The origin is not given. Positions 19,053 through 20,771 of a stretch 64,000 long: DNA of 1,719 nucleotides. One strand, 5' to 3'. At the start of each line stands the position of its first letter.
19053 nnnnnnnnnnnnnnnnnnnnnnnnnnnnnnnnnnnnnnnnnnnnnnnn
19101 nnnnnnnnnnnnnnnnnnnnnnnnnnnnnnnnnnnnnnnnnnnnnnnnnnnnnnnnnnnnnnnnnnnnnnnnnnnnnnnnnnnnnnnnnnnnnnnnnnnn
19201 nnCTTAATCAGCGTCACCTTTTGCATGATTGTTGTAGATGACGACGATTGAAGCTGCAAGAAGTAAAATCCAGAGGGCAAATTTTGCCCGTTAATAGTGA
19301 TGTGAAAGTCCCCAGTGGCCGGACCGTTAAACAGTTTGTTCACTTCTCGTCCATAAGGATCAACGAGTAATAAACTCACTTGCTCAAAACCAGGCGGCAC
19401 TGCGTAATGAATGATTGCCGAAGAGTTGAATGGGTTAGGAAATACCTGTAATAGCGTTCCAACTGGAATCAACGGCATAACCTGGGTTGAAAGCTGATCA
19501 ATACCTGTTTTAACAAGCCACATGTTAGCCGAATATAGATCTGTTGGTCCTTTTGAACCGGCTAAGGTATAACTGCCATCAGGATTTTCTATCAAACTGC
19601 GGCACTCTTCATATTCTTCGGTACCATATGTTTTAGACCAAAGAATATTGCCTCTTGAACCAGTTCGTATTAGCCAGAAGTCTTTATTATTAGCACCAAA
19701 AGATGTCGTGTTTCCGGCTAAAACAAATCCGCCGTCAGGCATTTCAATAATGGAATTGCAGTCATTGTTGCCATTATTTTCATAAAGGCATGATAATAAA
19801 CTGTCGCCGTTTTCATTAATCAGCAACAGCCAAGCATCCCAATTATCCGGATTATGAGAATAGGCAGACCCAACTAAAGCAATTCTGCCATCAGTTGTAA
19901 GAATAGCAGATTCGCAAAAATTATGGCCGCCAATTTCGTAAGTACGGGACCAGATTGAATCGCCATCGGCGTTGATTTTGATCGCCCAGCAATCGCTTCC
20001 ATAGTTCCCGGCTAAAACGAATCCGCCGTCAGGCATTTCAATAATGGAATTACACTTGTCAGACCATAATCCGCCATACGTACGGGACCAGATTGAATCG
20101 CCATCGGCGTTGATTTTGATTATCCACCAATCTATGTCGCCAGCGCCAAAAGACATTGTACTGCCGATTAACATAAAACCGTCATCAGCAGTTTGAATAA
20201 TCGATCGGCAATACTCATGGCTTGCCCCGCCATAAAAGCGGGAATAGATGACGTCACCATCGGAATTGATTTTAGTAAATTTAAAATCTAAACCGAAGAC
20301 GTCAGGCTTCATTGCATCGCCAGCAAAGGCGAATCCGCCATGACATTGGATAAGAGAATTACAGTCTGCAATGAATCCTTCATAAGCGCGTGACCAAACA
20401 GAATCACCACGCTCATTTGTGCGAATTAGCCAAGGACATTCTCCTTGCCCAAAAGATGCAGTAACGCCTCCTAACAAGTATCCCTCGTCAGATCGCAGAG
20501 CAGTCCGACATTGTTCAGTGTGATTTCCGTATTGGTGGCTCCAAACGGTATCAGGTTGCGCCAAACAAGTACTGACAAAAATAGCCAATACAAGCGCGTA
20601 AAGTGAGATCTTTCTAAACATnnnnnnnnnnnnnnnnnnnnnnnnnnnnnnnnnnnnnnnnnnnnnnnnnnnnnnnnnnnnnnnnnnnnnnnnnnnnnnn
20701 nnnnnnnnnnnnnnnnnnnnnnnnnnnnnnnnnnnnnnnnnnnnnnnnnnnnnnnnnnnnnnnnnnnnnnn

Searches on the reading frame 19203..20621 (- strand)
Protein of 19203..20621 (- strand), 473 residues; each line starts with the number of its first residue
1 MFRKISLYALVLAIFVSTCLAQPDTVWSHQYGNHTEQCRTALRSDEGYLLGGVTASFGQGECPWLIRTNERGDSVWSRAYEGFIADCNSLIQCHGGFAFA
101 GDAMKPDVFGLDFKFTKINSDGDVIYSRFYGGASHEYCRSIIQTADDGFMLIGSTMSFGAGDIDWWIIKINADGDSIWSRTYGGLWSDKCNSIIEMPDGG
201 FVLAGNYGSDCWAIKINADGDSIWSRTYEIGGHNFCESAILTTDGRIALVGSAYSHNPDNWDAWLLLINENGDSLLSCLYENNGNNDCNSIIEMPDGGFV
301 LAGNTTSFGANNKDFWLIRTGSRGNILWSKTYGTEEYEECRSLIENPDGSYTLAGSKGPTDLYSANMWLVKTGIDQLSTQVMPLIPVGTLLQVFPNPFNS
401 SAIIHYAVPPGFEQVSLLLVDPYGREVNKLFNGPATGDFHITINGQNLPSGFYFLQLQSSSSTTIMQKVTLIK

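Call 6: search_protein_families(library=ncbifam, proteins=[window:19203-20621:-], max_evalue=1)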
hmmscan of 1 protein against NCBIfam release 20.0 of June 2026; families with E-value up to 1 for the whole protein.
window:19203-20621:- (473 aa): 4 families
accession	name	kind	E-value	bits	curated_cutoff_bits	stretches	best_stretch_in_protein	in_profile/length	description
TIGR02608.1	delta_60_rpt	domain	7.7e-11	41.7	76.5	0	188-220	1-38/55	delta-60 repeat domain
TIGR04183.1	Por_Secre_tail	domain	3.5e-05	23.7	23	1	393-469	1-69/72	T9SS type A sorting domain-containing protein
NF047494.1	Lepto_SBBP_lipo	equivalog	0.00075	18.3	400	1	163-242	160-252/466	SBBP repeat beta-propeller lipoprotein, LipL53 family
NF033833.0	rhodan_ChrE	equivalog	0.037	14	120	1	250-294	38-82/108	rhodanese family chromate resistance protein ChrE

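Call 7: search_protein_families(library=pfam, proteins=[window:19203-20621:-], max_evalue=1)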
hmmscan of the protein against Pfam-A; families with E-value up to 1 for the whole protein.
window:19203-20621:- (473 aa): 3 families
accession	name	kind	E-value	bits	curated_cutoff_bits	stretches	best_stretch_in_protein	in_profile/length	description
PF18962.6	Por_Secre_tail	-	2.6e-07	31.2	27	1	393-469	1-73/75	Secretion system C-terminal sorting domain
PF22490.1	EndA_linker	-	0.019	15.2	27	1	157-167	8-18/33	tRNA-splicing endonuclease, linker domain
PF19811.4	DUF6294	-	0.082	13.9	34.9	0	240-283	3-47/88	Family of unknown function (DUF6294)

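Call 8: find_encoding_contigs(protein=window:19203-20621:-, flank=10000, max_places=6)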
Protein window:19203-20621:- (473 aa): no gene with exactly this product is on record in the collection.

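Call 9: find_homologous_proteins(query=window:19203-20621:-)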
Query window:19203-20621:- (473 aa): 1574 proteins with E <= 0.001 among 8000 candidates; the best 120 are listed.
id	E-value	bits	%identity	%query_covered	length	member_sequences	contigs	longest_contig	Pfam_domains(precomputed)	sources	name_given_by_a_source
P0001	1.1e-254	864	100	78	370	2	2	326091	PF18962.8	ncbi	ncbi:MAG: T9SS type A sorting domain-containing protein [Patescibacteria group bacterium]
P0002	1.2e-208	712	34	96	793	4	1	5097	PF17164.11,PF18962.8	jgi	jgi:uncharacterized delta-60 repeat protein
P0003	2.9e-128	447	39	100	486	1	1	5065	PF13360.14,PF18962.8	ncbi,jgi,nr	ncbi:T9SS type A sorting domain-containing protein [bacterium]|nr:T9SS type A sorting domain-contain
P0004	1.1e-126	441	40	100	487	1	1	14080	PF18962.8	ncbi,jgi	-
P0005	8.1e-126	439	41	98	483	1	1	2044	PF18962.8,PF14359.13,PF13860.13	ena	-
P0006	1.6e-123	431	35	99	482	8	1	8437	PF18962.8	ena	-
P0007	8.6e-122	425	38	98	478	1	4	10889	PF18962.8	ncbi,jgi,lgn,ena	-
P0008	3.3e-120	420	40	98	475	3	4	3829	PF18962.8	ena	-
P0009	3.4e-116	407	36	99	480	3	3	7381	PF18962.8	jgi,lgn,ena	-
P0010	3.5e-116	407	40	100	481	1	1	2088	PF18962.8,PF14359.13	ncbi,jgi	-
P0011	2.0e-115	404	42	100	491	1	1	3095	PF18962.8,PF14359.13,PF09837.16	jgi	-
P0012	3.4e-114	400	41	100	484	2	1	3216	PF18962.8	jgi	-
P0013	1.9e-113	398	43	100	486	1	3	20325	PF18962.8,PF21399.3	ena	-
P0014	2.5e-113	397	41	100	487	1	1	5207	PF18962.8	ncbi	-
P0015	3.0e-113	397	36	81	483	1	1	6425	-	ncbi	-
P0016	3.1e-112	394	36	96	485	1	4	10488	PF18962.8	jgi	-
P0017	5.4e-111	390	39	85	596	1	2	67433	PF18962.8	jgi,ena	-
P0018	1.7e-110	388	42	100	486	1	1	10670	PF18962.8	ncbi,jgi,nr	ncbi:MAG: T9SS type A sorting domain-containing protein [Calditrichaeota bacterium]|nr:T9SS type A s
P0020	1.2e-109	385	38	86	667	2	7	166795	PF18962.8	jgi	-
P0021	1.9e-109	385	41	97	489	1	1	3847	PF18962.8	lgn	-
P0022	1.0e-108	382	39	100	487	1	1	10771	PF18962.8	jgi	jgi:hypothetical protein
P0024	2.1e-106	375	41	97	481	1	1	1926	PF18962.8,PF09837.16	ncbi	-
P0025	3.5e-106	374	39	98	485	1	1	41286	PF18962.8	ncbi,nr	ncbi:T9SS type A sorting domain-containing protein [bacterium]|nr:T9SS type A sorting domain-contain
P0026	3.8e-106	374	33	71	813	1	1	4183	PF18962.8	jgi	jgi:hypothetical protein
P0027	2.1e-105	371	32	98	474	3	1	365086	PF18962.8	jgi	jgi:hypothetical protein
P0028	2.2e-105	371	33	100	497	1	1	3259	PF18962.8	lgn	-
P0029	4.6e-105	370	39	99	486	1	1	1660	PF18962.8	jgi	-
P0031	1.5e-104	368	38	99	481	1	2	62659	PF18962.8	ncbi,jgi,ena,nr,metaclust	ncbi:MAG: T9SS type A sorting domain-containing protein [Candidatus Electryonea clarkiae]|nr:T9SS ty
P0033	4.0e-104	367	38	97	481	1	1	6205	PF18962.8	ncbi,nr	ncbi:T9SS type A sorting domain-containing protein [bacterium]|nr:T9SS type A sorting domain-contain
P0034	9.5e-104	366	38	98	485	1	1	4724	PF18962.8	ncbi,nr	ncbi:T9SS type A sorting domain-containing protein [bacterium]|nr:T9SS type A sorting domain-contain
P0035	2.6e-103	364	36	91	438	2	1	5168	PF18962.8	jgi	-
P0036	3.8e-103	364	40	100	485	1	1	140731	PF18962.8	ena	-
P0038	3.4e-102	361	39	75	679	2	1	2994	PF18962.8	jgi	-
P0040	5.7e-101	357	38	98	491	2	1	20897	PF18962.8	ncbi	-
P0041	1.2e-100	355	38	98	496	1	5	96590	PF18962.8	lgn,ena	-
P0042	1.1e-99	352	36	99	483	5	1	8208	PF18962.8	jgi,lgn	-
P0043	5.6e-98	347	36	89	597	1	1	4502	PF18962.8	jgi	jgi:hypothetical protein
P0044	5.8e-98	347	36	97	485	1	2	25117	PF18962.8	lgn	-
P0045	1.2e-97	346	39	100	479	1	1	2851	PF13418.13,PF10794.16,PF18962.8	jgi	-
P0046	1.6e-97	345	38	79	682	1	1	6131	PF18962.8,PF13860.13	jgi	jgi:hypothetical protein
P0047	2.7e-97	344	40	100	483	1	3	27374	PF18962.8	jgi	-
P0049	2.4e-96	341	37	98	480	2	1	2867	PF18962.8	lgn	-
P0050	3.4e-96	341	40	96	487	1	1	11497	PF21834.2,PF18962.8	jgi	jgi:hypothetical protein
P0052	1.8e-95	338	37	99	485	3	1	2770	PF18962.8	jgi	jgi:hypothetical protein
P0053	4.2e-95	337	35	100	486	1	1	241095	PF18962.8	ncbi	-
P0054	5.6e-95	337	32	99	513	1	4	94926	PF18962.8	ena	-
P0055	1.2e-94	336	38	99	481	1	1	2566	PF18962.8,PF09242.18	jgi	jgi:hypothetical protein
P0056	2.2e-94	335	39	78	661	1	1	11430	PF18962.8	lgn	-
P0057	3.9e-94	334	38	98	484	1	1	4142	PF18962.8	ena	-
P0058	4.2e-93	331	39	75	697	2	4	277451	PF18962.8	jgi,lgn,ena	jgi:hypothetical protein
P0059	1.4e-92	329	39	96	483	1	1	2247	PF18962.8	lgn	-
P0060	4.8e-92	327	34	100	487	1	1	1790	PF18962.8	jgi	jgi:hypothetical protein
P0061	7.8e-92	326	32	92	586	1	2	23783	PF18962.8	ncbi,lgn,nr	ncbi:T9SS type A sorting domain-containing protein [bacterium]|nr:T9SS type A sorting domain-contain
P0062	7.9e-92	326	36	99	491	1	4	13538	PF18962.8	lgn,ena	-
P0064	3.2e-91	324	37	98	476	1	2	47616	PF18962.8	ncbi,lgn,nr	ncbi:T9SS type A sorting domain-containing protein [bacterium]|nr:T9SS type A sorting domain-contain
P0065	5.7e-91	324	39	96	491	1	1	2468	PF18962.8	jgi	jgi:hypothetical protein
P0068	1.0e-90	323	40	96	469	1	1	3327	PF18962.8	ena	-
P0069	2.0e-90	322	37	81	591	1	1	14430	PF18962.8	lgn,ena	-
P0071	4.3e-90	321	35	98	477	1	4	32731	PF18962.8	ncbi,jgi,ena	-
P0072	5.0e-90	321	35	99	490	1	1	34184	PF18962.8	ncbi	-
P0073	5.2e-90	320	37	75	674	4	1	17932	PF18962.8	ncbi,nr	ncbi:T9SS C-terminal target domain-containing protein [candidate division KSB1 bacterium]|nr:MAG: T9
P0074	5.8e-90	320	34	97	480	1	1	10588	PF18962.8,PF09837.16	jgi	jgi:hypothetical protein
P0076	2.2e-89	318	40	100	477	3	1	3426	PF18962.8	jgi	-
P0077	2.4e-89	318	32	84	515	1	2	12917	PF18962.8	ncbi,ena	-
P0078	6.3e-89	317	36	96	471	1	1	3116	PF18962.8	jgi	jgi:uncharacterized delta-60 repeat protein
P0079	7.0e-89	317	37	96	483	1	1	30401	PF18962.8,PF13860.13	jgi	jgi:hypothetical protein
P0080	8.1e-89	317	39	95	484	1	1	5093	PF18962.8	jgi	jgi:uncharacterized delta-60 repeat protein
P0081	1.4e-88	316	37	98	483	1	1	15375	PF18962.8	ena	-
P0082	1.7e-88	315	37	99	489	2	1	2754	PF18962.8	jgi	-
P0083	1.8e-88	315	37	100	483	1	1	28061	PF18962.8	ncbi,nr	ncbi:T9SS type A sorting domain-containing protein [bacterium]|nr:T9SS type A sorting domain-contain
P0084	2.2e-88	315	39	100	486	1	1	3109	PF18962.8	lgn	-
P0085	3.6e-88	314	35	99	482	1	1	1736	PF18962.8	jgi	jgi:hypothetical protein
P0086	1.7e-87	312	39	100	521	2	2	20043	PF18962.8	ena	-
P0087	3.3e-87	311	40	76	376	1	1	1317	PF22490.2,PF18962.8,PF14359.13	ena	-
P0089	9.8e-87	310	37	100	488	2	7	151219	PF18962.8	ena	-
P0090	2.3e-86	308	37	98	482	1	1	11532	PF18962.8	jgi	jgi:predicted secreted protein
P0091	3.3e-86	308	36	100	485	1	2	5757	PF18962.8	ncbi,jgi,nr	ncbi:T9SS type A sorting domain-containing protein [bacterium]|nr:T9SS type A sorting domain-contain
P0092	4.3e-86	308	35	100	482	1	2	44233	PF18962.8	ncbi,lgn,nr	ncbi:T9SS type A sorting domain-containing protein [bacterium]|nr:T9SS type A sorting domain-contain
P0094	4.5e-85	304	35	98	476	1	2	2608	PF18120.8,PF18962.8,PF14359.13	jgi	-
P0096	7.6e-85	303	35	99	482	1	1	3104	PF18962.8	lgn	-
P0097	9.4e-85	303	32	100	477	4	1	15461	PF18962.8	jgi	-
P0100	2.1e-84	302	33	100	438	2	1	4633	PF13360.14,PF18962.8,PF09241.16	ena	-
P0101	5.1e-84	301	35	99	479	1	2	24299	PF18962.8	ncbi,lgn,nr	ncbi:MAG: hypothetical protein NT025_07970 [bacterium]|nr:hypothetical protein [bacterium]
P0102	6.4e-84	300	33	99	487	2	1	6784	PF18962.8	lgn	-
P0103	1.1e-83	300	35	98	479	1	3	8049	PF18962.8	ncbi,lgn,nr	ncbi:T9SS type A sorting domain-containing protein [bacterium]|nr:T9SS type A sorting domain-contain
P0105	2.6e-83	298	35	99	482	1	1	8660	PF18962.8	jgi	jgi:hypothetical protein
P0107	4.0e-83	298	37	100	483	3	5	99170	PF18962.8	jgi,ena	-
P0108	5.4e-83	297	37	100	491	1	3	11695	PF13360.14,PF18962.8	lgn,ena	-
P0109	1.2e-82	296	33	89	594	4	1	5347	PF18962.8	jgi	jgi:predicted secreted protein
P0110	1.4e-82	296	37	96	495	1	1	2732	PF18962.8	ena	-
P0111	1.6e-82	296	36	91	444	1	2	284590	PF18962.8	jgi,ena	-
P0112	1.8e-82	296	36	89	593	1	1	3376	PF18962.8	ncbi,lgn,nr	ncbi:T9SS type A sorting domain-containing protein [bacterium]|nr:T9SS type A sorting domain-contain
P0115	5.9e-82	294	34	100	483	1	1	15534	PF18962.8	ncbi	-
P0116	8.6e-82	293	36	85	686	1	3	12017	PF18962.8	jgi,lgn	-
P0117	2.3e-81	292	39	79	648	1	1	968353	PF18962.8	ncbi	-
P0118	2.6e-81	292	35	98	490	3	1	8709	PF18962.8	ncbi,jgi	-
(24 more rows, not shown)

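Call 10: find_encoding_contigs(protein=P0001, flank=10000, max_places=6)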
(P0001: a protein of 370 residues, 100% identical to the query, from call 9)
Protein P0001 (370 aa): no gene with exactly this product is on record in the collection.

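Call 38: search_solved_structures(query=A1, max_evalue=0.01)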
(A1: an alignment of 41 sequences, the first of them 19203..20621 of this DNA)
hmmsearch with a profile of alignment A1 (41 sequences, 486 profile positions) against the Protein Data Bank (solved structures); distinct sequences matched with E-value up to 0.01: 9.
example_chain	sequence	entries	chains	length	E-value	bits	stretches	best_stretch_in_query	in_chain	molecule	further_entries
7fh6_A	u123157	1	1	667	4.2e-35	124.2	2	163-390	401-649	CylK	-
7ron_A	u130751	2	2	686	4.4e-35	124.1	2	163-390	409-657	CylK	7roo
7fh8_A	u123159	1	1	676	4.8e-35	124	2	163-390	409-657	CylK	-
7fh7_A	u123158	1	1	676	5e-35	123.9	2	163-390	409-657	CylK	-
8glj_D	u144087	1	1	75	0.00041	22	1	407-483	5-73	Por secretion system C-terminal sorting domain-containing protein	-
8glk_D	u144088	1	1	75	0.00048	21.7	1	407-484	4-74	Endonuclease I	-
7eh9_A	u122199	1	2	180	0.0025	19.4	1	421-474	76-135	Basal-body rod modification protein FlgD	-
5uyt_A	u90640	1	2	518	0.0048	18.4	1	405-473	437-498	Ice-binding protein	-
7bhq_A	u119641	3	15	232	0.0051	18.4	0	422-475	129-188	Basal-body rod modification protein FlgD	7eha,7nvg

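Call 44: predict_structure(alignment_id=A1)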
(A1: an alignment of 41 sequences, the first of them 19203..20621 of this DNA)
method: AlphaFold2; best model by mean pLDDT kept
length: 473 residues; sequences in the alignment: 41
mean_pLDDT: 89.5   pTM: 0.76
mean pLDDT of the five models: 89.5, 88.5, 88.4, 87.1, 87.0
residues with pLDDT >= 90: 306; 70-90: 136; 50-70: 25; < 50: 6
segments of 3 or more residues with pLDDT < 50: 381-386
pLDDT, mean of each block of 10 residues (from residue 1): 79 66 87 92 95 86 95 95 86 95 86 96 96 95 96 94 95 97 92 97 95 97 94 92 97 84 96 95 90 95 89 91 91 91 95 91 84 80 55 79 83 86 94 85 88 91 84 77
secondary structure, 60 per line:
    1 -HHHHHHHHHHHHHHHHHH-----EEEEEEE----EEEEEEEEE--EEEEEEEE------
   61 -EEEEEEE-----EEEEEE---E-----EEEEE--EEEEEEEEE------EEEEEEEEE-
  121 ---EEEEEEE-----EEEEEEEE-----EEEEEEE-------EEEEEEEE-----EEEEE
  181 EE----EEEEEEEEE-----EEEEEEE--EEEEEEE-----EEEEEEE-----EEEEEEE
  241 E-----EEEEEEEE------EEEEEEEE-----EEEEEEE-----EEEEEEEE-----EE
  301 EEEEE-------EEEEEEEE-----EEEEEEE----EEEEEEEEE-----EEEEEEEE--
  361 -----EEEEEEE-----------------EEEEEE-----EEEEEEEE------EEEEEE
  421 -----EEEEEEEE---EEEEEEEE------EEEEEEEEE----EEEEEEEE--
elements in order: H2-19 E25-31 E36-44 E47-54 E62-68 E74-79 E89-93 E96-104 E111-119 E124-130 E136-143 E149-155 E163-170 E176-182 E187-195 E201-207 E210-216 E222-228 E234-241 E247-254 E261-268 E274-280 E286-293 E299-305 E313-320 E326-332 E337-345 E351-358 E366-372 E390-395 E401-408 E415-420 E426-433 E437-444 E451-459 E464-471

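Call 47: fold_search(model_id=the predicted structure, library=pdb)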
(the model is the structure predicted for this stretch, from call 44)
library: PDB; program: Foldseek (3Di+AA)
matches with E <= 10: 1276; with E <= 0.001: 163
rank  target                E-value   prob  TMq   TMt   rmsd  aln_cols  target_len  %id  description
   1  7ron                  4.7e-21  1.00  0.65  0.49   5.1       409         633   20  Crystal structure of the Friedel-Crafts alkylating enzyme CylK from Cylindospermum licheniforme (released 2022-03-23)
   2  7roo                  5.4e-21  1.00  0.65  0.48   5.7       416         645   20  Crystal structure of Friedel-Crafts alkylating enzyme CylK from Cylindospermum licheniforme with bromide (released 2022-03-23)
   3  7fh8                  2.5e-20  1.00  0.65  0.48   5.4       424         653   19  Friedel-Crafts alkylation enzyme CylK mutant H391A (released 2022-02-16)
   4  7fh6                  3.0e-20  1.00  0.66  0.49   5.9       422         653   20  Friedel-Crafts alkylation enzyme CylK (released 2022-02-16)
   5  7fh7                  1.2e-19  1.00  0.65  0.48   5.3       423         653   19  Friedel-Crafts alkylation enzyme CylK mutant Y37F (released 2022-02-16)
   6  6voa_B                1.2e-08  1.00  0.43  0.34  14.3       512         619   11  Cryo-EM structure of the BBSome-ARL6 complex (released 2020-06-24)
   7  9kf4                  3.1e-08  1.00  0.39  0.39  21.6       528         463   13  Crystal structure of Streptomyces sp. sulfotransferase Cpz4 involved in Caprazamycins Synthesis (released 2025-11-05)
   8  6vbu_2                4.6e-08  1.00  0.46  0.34  14.6       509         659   11  Structure of the bovine BBSome complex (released 2020-01-29)
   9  8bbe_E                1.3e-07  1.00  0.51  0.24   9.5       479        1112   10  Structure of the IFT-A complex; IFT-A2 module (released 2022-12-21)
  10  4h5i_B                2.5e-07  1.00  0.51  0.66   5.2       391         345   12  Crystal Structure of the Guanine Nucleotide Exchange Factor Sec12 (P1 form) (released 2012-11-07)
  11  2eib                  3.6e-07  1.00  0.44  0.34  16.7       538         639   12  Crystal Structure of Galactose Oxidase, W290H mutant (released 2007-04-24)
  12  8f5o_B                5.3e-07  1.00  0.49  0.23   8.6       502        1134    9  Structure of Leishmania tarentolae IFT-A (state 1) (released 2022-12-21)
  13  6zqa_UQ               1.3e-06  1.00  0.27  0.17  19.9       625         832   10  Cryo-EM structure of the 90S pre-ribosome from Saccharomyces cerevisiae, state A (Poly-Ala) (released 2020-09-23)
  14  7nyq_B                1.8e-06  1.00  0.38  0.59   7.0       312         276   10  Crystal structure of the Mei-P26 NHL domain (released 2022-05-04)
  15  4zn4_A                1.8e-06  1.00  0.36  0.40  21.3       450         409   12  Crystal structure of Sqt1 from Chaetomium thermophilum solved by MR (released 2015-07-01)
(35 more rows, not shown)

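Call 54: find_encoding_contigs(protein=P0013, flank=10000, max_places=2)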
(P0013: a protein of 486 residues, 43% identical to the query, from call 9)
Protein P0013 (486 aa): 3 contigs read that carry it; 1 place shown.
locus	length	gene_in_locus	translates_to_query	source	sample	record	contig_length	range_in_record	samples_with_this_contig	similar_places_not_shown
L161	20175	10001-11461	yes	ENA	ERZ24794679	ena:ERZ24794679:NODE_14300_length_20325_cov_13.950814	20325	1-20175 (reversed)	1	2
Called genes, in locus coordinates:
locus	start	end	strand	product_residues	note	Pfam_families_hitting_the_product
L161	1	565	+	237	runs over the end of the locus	?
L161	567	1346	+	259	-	PF07505:DUF5131, PF17338:GP88 (weak)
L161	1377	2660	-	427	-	PF08668:HDOD (faint), PF01966:HD, PF13487:HD_5, PF01966:HD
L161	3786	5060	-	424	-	PF08668:HDOD (faint), PF13487:HD_5, PF01966:HD, PF13487:HD_5, PF01966:HD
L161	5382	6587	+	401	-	PF00817:IMS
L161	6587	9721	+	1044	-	PF02811:PHP, PF07733:DNA_pol3_alpha, PF17657:DNA_pol3_finger, PF14579:HHH_6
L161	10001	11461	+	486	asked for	PF21399:TERT_C (faint), PF18962:Por_Secre_tail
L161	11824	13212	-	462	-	PF00206:Lyase_1, PF10415:FumaraseC_C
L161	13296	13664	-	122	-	PF05635:23S_rRNA_IVP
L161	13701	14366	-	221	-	PF01965:DJ-1_PfpI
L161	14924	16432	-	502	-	PF00089:Trypsin, PF13365:Trypsin_2, PF00595:PDZ (weak), PF13180:PDZ_2, PF17820:PDZ_6, PF00595:PDZ (weak), PF13180:PDZ_2, PF17820:PDZ_6 (weak), +1 more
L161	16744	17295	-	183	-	-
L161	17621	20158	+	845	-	PF09586:YfhO (weak)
